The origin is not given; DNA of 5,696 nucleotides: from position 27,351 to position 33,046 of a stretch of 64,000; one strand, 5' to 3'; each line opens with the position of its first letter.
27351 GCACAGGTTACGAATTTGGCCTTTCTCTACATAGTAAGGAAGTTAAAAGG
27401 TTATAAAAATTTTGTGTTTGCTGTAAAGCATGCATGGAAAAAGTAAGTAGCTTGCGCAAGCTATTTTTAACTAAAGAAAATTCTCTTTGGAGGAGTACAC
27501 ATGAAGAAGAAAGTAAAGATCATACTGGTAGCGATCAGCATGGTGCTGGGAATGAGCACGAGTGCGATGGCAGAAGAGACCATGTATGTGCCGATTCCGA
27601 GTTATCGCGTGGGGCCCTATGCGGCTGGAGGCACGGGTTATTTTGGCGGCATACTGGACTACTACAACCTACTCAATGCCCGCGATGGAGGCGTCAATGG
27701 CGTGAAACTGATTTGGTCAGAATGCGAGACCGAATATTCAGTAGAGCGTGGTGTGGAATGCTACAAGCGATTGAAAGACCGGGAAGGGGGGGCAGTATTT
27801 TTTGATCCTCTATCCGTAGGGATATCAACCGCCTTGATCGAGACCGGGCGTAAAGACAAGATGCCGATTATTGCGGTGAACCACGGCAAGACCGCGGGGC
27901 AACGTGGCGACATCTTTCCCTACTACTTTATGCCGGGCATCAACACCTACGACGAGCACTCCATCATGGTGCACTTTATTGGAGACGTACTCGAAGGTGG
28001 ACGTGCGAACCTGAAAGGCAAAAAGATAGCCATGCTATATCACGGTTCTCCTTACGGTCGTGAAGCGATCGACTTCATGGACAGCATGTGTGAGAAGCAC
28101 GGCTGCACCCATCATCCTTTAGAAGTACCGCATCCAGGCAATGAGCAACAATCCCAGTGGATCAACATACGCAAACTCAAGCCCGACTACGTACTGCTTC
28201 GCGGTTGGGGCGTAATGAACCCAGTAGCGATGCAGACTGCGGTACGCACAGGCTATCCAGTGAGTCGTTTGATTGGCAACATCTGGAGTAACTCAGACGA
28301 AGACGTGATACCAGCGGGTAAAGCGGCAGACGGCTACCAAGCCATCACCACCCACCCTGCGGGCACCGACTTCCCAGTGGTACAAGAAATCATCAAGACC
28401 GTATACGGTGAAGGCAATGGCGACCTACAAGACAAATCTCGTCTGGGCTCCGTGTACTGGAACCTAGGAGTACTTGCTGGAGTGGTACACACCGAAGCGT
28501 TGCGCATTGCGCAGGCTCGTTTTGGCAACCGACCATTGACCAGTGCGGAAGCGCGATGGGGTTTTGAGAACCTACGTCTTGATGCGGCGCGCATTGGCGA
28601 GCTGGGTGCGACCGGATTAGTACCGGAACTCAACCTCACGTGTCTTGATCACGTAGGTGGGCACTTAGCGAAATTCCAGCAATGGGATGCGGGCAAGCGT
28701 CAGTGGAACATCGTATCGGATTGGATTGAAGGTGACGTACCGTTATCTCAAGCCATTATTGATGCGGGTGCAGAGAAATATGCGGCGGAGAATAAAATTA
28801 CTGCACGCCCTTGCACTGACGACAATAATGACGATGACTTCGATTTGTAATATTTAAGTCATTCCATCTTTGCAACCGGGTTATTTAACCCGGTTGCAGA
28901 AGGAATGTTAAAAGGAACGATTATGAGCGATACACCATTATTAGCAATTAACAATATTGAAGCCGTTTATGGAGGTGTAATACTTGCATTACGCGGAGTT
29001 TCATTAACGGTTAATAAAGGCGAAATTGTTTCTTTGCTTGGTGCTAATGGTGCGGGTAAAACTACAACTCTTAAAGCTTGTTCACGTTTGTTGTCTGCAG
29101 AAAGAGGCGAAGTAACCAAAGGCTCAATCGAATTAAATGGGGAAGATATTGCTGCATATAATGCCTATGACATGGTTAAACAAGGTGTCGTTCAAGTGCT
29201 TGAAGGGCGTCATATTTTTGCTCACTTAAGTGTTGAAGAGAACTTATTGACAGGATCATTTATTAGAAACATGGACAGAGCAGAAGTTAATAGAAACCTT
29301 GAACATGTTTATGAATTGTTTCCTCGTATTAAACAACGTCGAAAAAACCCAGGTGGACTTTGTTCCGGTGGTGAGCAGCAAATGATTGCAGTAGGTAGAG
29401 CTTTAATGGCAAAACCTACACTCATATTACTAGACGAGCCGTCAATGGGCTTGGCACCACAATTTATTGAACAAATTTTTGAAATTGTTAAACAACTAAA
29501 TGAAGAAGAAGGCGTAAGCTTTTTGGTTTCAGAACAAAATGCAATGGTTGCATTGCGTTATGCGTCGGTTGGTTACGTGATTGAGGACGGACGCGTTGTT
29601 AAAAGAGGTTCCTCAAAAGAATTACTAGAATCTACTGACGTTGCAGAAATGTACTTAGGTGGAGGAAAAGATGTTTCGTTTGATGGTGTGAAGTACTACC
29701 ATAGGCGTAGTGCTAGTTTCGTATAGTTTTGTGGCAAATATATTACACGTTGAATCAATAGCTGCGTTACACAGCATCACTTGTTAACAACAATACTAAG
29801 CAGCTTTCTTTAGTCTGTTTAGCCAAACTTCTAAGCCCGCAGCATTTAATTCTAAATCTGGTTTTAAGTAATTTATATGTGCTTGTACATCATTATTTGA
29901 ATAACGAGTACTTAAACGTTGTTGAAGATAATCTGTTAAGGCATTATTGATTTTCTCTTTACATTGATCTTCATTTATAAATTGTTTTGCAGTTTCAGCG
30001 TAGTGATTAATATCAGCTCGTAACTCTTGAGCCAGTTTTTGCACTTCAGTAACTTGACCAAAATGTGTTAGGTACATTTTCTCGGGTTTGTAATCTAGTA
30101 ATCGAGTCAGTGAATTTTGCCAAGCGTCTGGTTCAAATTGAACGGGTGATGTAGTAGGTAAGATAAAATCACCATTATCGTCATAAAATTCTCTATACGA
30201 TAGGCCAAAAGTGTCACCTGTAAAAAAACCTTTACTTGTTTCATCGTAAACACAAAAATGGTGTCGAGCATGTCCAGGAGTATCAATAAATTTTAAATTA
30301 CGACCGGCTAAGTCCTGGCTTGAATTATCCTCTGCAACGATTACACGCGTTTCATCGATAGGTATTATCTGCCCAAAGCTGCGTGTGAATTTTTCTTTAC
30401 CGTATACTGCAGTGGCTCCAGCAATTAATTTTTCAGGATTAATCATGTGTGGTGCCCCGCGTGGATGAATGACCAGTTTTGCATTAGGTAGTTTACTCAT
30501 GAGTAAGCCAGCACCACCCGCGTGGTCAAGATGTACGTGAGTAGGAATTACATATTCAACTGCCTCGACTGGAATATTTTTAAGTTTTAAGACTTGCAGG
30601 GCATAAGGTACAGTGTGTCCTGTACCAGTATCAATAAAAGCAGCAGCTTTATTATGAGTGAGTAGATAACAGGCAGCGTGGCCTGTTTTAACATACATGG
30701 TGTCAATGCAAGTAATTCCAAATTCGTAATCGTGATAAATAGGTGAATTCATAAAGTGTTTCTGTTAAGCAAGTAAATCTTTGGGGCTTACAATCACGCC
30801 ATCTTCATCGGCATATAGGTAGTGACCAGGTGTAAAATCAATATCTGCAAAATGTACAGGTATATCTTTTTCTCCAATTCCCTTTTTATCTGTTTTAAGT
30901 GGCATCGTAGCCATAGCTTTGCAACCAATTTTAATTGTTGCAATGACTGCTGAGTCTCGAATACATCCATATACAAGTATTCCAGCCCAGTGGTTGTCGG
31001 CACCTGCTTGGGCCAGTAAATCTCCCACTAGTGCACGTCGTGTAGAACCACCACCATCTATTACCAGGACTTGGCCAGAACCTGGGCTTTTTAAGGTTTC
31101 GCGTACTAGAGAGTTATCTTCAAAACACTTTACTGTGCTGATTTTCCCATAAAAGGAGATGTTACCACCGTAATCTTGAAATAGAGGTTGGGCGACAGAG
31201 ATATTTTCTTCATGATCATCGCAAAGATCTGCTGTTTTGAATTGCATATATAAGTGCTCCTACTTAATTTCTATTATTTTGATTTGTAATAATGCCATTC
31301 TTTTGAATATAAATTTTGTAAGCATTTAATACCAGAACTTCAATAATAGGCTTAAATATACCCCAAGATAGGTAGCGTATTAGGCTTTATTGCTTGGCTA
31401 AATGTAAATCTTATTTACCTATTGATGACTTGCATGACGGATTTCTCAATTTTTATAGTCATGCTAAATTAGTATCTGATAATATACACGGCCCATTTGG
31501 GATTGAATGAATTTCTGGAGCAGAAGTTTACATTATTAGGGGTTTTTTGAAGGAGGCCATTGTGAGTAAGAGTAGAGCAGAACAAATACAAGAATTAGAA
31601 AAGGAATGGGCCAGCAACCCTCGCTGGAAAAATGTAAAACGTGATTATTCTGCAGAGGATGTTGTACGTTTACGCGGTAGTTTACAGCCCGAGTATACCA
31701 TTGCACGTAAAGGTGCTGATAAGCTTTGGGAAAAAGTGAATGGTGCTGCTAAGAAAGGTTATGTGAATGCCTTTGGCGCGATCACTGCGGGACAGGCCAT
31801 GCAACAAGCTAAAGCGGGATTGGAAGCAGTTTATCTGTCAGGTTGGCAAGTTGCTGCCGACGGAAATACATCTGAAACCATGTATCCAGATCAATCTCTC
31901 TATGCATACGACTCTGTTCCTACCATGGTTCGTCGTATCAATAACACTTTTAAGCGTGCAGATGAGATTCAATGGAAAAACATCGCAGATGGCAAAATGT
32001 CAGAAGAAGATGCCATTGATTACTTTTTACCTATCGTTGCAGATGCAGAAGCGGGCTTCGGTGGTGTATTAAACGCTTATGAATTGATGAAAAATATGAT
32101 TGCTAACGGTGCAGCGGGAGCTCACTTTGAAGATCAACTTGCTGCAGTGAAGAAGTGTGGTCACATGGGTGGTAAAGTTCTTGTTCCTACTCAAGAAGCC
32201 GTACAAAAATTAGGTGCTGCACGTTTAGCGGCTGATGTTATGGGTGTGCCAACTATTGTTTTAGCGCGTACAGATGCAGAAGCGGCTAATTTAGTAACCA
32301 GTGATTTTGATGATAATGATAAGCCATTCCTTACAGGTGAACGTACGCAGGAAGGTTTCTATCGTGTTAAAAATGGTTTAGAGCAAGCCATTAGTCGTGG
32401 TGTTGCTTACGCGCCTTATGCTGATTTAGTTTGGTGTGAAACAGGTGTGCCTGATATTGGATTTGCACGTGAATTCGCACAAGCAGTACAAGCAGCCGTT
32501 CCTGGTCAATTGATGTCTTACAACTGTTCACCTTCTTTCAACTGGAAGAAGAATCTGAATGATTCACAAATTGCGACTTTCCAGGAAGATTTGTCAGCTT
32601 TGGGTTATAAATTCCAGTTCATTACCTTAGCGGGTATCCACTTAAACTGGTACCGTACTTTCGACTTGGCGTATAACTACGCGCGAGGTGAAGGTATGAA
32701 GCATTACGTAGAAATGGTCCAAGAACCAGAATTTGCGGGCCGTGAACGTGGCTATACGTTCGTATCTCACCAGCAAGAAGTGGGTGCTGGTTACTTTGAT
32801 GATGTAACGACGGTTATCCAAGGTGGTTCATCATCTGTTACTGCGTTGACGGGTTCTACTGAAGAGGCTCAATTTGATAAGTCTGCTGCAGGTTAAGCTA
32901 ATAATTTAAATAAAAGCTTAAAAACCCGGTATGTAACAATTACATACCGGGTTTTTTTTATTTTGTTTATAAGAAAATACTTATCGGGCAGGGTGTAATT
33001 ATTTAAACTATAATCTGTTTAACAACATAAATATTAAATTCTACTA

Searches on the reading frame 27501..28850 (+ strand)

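Call 56: search_protein_families(library=ncbifam, max_evalue=0.00001, proteins=[window:27501-28850:+])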
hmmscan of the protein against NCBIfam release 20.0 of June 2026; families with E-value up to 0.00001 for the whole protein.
window:27501-28850:+ (449 aa): 0 families

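Call 87: search_protein_families(library=pfam, max_evalue=0.001, proteins=[window:27501-28850:+])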
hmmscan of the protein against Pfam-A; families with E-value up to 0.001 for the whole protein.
window:27501-28850:+ (449 aa): 1 family
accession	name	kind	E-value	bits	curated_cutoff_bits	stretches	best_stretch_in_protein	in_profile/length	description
PF13458.12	Peripla_BP_6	-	1.2e-30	107.8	31.7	1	33-307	7-271/343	Periplasmic binding protein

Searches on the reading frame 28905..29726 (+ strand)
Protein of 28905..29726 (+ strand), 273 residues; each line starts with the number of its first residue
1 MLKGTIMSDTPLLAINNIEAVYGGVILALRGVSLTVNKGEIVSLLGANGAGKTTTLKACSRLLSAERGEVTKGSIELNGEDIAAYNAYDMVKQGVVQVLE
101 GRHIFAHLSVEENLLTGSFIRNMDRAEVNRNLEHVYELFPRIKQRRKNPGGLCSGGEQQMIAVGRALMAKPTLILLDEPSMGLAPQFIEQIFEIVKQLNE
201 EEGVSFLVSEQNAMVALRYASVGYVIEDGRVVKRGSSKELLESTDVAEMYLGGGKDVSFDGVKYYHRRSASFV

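Call 87: search_protein_families(library=pfam, max_evalue=0.001, proteins=[window:28905-29726:+])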
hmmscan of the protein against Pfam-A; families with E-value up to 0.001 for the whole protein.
window:28905-29726:+ (273 aa): 4 families
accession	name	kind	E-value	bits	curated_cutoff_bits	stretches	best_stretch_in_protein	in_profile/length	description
PF00005.33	ABC_tran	-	5.5e-27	95.5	25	1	29-180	1-136/137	ABC transporter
PF13304.12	AAA_21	-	2e-09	38.4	27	1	156-208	241-295/304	AAA domain, putative AbiEii toxin, Type IV TA system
PF25199.1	nSTAND_NTPase5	-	0.00022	21.5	34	0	36-63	38-66/145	Novel STAND NTPase 5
PF13191.12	AAA_16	-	0.00052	21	32.6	0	38-139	21-124/167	AAA ATPase domain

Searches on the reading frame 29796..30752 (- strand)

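Call 87: search_protein_families(library=pfam, max_evalue=0.001, proteins=[window:29796-30752:-])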
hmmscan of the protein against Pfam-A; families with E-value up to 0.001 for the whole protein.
window:29796-30752:- (318 aa): 2 families
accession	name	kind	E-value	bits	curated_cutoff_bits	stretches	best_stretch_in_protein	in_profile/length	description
PF00753.33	Lactamase_B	-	8.5e-27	94.8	22.7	1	24-230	4-196/196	Metallo-beta-lactamase superfamily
PF19583.5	ODP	-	5.3e-10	39.9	27.2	1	27-184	4-139/194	ODP family beta lactamase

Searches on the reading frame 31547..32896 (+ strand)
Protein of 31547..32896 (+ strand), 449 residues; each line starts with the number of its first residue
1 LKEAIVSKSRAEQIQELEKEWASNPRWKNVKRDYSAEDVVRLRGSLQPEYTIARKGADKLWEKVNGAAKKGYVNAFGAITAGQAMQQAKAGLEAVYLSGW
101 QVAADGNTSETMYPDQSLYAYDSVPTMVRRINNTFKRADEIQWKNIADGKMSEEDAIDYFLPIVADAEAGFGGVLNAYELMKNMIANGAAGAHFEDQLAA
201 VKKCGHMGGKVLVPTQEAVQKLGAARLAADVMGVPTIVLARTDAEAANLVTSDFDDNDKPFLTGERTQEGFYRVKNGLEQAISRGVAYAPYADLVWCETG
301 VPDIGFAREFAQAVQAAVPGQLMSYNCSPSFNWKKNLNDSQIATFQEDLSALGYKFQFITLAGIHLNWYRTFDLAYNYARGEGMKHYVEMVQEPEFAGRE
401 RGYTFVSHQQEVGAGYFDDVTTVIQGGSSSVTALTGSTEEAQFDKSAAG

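Call 56: search_protein_families(library=ncbifam, max_evalue=0.00001, proteins=[window:31547-32896:+])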
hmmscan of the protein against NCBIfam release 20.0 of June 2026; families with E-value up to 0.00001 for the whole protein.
window:31547-32896:+ (449 aa): 6 families
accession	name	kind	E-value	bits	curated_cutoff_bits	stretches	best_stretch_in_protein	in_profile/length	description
NF011645.0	PRK15063.1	equivalog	1.9e-226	751.9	562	1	8-444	4-429/430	isocitrate lyase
TIGR01346.1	isocit_lyase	equivalog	7.1e-193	641.8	275.9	2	14-264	1-254/527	isocitrate lyase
NF005074.0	PRK06498.1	equivalog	1.8e-44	152.2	446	3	26-250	21-269/531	isocitrate lyase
TIGR02317.1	prpB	equivalog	7.4e-28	97.5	354.4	1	161-248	74-158/285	methylisocitrate lyase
NF008455.0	PRK11320.1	equivalog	1.1e-24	87.2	353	1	161-250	81-167/295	methylisocitrate lyase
TIGR02319.1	CPEP_Pphonmut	equivalog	1.8e-10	40.6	420.05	1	161-245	78-159/294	carboxyvinyl-carboxyphosphonate phosphorylmutase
